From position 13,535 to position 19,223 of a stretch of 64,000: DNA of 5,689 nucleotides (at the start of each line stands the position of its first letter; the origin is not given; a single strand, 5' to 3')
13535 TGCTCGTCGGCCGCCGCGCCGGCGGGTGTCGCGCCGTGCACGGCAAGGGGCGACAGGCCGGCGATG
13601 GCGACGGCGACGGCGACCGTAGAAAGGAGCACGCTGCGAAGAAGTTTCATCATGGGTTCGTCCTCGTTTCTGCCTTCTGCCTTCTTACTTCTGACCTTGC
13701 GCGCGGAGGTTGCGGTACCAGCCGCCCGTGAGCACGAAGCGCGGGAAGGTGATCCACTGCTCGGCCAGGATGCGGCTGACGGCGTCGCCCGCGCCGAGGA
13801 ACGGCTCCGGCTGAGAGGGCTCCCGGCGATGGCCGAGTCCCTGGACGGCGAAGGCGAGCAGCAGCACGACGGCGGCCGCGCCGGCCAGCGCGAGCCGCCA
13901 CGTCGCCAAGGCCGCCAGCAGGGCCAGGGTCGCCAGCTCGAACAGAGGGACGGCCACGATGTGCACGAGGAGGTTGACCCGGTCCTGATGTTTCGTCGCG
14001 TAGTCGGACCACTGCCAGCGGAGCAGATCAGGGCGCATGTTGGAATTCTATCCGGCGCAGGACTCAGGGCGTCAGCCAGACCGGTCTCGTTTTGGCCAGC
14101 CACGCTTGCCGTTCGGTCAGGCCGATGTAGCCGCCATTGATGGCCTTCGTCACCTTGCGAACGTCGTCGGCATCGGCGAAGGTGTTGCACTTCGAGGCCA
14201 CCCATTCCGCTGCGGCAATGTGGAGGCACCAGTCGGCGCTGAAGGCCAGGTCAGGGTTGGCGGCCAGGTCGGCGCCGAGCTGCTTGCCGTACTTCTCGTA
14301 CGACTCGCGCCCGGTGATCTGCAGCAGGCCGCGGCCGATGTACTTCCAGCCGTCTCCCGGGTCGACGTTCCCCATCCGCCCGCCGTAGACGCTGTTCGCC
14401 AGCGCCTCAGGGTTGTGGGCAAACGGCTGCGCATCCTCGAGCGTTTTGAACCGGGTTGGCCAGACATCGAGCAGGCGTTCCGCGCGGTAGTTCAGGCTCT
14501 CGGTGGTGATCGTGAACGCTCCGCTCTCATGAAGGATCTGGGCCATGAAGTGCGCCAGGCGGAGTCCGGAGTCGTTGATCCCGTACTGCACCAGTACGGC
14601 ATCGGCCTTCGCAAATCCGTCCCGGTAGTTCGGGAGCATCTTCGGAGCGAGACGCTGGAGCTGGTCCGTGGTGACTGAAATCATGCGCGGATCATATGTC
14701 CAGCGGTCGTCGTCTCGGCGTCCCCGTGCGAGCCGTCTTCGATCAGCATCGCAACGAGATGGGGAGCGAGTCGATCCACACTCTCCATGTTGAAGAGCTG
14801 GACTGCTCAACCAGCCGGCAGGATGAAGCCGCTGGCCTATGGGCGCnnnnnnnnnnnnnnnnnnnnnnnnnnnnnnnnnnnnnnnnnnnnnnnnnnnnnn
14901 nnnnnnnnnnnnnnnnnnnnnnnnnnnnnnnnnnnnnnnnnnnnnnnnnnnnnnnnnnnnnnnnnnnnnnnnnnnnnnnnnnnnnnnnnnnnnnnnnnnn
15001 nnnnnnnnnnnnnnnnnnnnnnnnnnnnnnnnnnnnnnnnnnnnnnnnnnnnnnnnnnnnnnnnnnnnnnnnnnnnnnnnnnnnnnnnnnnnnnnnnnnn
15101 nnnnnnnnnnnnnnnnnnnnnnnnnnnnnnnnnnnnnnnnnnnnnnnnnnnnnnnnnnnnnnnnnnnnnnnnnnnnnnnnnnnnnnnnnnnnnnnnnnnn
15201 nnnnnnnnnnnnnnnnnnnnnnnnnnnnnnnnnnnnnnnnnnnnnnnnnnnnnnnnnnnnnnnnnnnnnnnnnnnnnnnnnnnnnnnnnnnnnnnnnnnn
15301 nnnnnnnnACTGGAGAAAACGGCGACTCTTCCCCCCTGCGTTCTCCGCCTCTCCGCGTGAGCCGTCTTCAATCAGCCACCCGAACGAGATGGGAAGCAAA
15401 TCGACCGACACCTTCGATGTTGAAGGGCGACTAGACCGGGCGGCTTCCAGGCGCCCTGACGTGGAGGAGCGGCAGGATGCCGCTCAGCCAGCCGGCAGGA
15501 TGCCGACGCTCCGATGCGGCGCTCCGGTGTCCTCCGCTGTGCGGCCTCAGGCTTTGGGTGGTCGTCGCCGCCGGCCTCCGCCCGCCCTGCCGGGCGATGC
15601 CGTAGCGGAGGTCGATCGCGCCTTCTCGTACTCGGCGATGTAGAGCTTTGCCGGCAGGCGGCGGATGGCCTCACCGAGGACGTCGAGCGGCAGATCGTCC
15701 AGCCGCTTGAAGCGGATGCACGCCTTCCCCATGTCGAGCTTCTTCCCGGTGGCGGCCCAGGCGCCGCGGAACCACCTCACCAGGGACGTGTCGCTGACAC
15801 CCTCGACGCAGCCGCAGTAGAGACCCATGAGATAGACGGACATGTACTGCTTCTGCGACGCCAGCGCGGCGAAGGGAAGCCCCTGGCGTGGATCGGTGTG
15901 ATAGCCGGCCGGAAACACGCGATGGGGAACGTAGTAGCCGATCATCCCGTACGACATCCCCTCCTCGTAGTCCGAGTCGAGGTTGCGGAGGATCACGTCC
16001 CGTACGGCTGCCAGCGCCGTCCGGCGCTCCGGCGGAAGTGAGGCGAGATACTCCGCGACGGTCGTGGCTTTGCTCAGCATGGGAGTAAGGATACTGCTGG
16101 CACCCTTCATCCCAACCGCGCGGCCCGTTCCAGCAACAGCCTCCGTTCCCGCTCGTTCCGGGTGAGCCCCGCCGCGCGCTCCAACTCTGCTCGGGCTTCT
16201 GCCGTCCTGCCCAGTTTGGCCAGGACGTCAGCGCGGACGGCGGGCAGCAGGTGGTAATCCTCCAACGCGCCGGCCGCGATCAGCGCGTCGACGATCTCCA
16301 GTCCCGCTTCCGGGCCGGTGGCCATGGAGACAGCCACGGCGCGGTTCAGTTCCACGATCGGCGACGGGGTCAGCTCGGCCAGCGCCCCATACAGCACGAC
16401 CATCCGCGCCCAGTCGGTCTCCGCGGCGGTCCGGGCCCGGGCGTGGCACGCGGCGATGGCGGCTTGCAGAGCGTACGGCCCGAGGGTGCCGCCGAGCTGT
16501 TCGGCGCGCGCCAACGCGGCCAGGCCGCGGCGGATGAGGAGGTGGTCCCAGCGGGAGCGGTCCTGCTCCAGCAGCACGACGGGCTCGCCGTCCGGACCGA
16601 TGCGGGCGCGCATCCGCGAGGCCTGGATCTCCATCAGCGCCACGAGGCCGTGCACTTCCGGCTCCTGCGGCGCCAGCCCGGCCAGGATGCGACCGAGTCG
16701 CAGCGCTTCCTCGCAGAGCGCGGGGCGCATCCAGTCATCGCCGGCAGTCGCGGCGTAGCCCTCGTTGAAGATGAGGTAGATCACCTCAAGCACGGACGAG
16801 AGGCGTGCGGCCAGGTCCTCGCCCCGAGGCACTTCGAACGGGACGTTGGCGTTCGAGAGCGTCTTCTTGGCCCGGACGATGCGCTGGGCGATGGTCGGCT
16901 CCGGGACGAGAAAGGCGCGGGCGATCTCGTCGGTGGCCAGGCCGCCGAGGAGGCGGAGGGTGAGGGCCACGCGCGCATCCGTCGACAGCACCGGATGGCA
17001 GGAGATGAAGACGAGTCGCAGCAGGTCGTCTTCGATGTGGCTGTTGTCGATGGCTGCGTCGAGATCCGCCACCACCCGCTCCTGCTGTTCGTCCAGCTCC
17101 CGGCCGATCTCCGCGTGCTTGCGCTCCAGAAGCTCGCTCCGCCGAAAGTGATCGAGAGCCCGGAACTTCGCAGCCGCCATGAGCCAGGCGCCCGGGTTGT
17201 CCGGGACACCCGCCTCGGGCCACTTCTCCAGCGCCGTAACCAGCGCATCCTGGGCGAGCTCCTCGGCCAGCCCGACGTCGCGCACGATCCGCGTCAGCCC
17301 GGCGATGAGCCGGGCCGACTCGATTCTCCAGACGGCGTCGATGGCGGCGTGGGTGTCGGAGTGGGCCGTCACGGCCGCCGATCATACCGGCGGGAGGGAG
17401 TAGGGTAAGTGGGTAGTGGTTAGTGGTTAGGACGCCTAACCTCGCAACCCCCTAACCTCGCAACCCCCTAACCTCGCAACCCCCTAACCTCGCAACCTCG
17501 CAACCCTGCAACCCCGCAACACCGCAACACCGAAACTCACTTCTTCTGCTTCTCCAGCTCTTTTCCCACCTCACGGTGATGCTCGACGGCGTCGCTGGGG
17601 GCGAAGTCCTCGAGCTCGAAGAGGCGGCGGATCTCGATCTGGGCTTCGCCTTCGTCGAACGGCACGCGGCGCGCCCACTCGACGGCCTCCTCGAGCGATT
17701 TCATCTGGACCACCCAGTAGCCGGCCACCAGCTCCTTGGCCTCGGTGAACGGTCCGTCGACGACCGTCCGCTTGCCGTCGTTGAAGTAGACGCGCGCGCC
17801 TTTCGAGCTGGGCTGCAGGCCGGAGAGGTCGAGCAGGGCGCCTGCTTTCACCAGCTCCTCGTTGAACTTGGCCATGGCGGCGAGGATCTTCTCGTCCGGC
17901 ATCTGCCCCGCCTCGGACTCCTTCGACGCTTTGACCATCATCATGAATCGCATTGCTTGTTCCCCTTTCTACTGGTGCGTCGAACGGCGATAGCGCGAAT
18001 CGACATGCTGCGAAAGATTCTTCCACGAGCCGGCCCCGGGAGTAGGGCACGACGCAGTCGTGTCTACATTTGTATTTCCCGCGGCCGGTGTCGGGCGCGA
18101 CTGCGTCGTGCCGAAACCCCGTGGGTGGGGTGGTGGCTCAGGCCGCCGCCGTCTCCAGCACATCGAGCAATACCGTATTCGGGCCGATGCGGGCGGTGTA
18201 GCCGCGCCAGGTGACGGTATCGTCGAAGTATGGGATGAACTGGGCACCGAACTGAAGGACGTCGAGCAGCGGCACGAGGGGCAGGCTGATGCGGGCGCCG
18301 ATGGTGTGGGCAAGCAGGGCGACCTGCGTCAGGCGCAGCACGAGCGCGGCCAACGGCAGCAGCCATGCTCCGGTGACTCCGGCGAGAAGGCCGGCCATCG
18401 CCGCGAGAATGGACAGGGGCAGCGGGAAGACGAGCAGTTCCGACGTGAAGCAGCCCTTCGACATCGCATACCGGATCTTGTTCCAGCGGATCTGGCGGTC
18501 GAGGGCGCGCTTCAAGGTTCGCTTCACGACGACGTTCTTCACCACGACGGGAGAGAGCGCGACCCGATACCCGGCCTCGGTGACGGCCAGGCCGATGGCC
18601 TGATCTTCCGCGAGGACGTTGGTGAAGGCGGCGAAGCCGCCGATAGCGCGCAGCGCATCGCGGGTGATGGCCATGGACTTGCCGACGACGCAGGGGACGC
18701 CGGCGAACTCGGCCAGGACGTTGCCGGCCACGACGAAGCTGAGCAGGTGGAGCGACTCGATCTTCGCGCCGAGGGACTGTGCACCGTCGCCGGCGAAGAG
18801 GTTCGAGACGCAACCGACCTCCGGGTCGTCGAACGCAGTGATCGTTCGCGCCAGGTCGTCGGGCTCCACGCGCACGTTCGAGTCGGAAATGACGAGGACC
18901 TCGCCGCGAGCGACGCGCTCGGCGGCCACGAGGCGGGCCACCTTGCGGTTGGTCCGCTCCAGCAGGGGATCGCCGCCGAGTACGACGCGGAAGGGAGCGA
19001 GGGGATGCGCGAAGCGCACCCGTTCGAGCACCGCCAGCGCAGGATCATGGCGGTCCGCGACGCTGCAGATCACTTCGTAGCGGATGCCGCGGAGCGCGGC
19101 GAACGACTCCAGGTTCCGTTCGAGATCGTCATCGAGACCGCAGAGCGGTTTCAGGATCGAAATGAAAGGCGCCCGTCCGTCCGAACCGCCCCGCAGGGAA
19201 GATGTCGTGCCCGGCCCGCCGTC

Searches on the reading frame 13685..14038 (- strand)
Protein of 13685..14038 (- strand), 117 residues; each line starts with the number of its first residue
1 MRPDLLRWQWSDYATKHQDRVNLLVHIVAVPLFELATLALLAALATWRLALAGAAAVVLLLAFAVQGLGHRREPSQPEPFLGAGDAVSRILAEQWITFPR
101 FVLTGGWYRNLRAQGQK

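Call 18: search_protein_families(library=pfam, proteins=[window:13685-14038:-], max_evalue=0.001)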
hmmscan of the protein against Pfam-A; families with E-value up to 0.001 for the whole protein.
window:13685-14038:- (117 aa): 1 family
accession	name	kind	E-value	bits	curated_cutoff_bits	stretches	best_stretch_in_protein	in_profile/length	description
PF06127.16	Mpo1-like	-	5.7e-06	26.8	24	1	9-71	7-63/95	2-hydroxy-palmitic acid dioxygenase Mpo1-like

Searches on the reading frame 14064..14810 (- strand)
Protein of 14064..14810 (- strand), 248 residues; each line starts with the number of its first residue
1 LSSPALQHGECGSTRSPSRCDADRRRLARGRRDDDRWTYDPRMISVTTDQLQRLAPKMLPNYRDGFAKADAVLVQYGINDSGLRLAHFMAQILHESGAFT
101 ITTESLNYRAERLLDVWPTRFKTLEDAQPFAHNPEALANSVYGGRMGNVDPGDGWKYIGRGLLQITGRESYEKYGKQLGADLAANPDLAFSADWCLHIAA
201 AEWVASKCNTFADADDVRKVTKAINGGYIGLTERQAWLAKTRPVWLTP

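Call 17: search_protein_families(library=pfam, proteins=[window:14064-14810:-], max_evalue=0.001)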
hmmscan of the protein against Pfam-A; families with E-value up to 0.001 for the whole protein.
window:14064-14810:- (248 aa): 1 family
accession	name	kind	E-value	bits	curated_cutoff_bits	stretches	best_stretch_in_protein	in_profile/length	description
PF00182.24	Glyco_hydro_19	-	2.3e-06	28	25.5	1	150-204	100-153/232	Chitinase class I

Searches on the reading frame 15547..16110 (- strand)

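Call 18: search_protein_families(library=pfam, proteins=[window:15547-16110:-], max_evalue=0.001)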
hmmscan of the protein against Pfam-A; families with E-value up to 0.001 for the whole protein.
window:15547-16110:- (187 aa): 1 family
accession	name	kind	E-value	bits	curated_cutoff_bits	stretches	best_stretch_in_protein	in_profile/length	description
PF08818.16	DUF1801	-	1.6e-15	57.7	27.2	1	29-151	1-83/85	Domain of unknown function (DU1801)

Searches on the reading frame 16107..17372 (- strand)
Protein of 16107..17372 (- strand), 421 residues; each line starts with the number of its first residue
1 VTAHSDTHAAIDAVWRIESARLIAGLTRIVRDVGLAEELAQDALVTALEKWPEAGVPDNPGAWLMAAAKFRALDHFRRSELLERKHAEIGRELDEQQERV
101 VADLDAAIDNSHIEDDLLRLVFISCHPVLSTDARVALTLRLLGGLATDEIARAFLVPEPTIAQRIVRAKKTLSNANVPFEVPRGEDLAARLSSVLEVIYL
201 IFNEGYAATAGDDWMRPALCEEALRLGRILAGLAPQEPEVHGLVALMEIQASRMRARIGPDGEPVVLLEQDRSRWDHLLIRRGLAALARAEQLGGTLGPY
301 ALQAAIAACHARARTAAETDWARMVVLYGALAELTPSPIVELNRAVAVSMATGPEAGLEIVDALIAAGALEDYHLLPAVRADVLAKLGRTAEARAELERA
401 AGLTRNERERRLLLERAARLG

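Call 18: search_protein_families(library=pfam, proteins=[window:16107-17372:-], max_evalue=0.001)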
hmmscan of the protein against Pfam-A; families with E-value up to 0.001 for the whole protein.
window:16107-17372:- (421 aa): 4 families
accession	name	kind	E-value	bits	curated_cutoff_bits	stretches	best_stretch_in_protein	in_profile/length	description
PF20239.3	DUF6596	-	2.7e-37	127.6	27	1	190-290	1-101/102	Family of unknown function (DUF6596)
PF08281.18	Sigma70_r4_2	-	6.3e-10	39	25.7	1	123-172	5-54/54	Sigma-70, region 4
PF04542.20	Sigma70_r2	-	3.4e-08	33.6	24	1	22-79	9-68/71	Sigma-70 region 2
PF07638.17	Sigma70_ECF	-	0.00091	19.6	21.1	0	71-168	86-175/185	ECF sigma factor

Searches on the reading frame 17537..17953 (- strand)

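Call 18: search_protein_families(library=pfam, proteins=[window:17537-17953:-], max_evalue=0.001)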
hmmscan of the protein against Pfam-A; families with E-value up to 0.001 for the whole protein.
window:17537-17953:- (138 aa): 1 family
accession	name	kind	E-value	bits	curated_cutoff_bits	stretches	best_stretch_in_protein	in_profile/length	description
PF03795.20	YCII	-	1.4e-18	67.6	24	1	1-111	1-91/95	YCII-related domain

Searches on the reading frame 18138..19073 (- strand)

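Call 18: search_protein_families(library=pfam, proteins=[window:18138-19073:-], max_evalue=0.001)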
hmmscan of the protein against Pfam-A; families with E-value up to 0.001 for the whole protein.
window:18138-19073:- (311 aa): 3 families
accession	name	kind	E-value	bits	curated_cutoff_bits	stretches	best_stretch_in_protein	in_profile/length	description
PF13506.12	Glyco_transf_21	-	1.4e-38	132.6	21.7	1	30-199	6-174/174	Glycosyl transferase family 21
PF13632.12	Glyco_trans_2_3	-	6.6e-13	49.4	27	1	61-245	3-193/198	Glycosyl transferase family group 2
PF13641.12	Glyco_tranf_2_3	-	1.7e-08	35.2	27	1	44-197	74-227/230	Glycosyltransferase like family 2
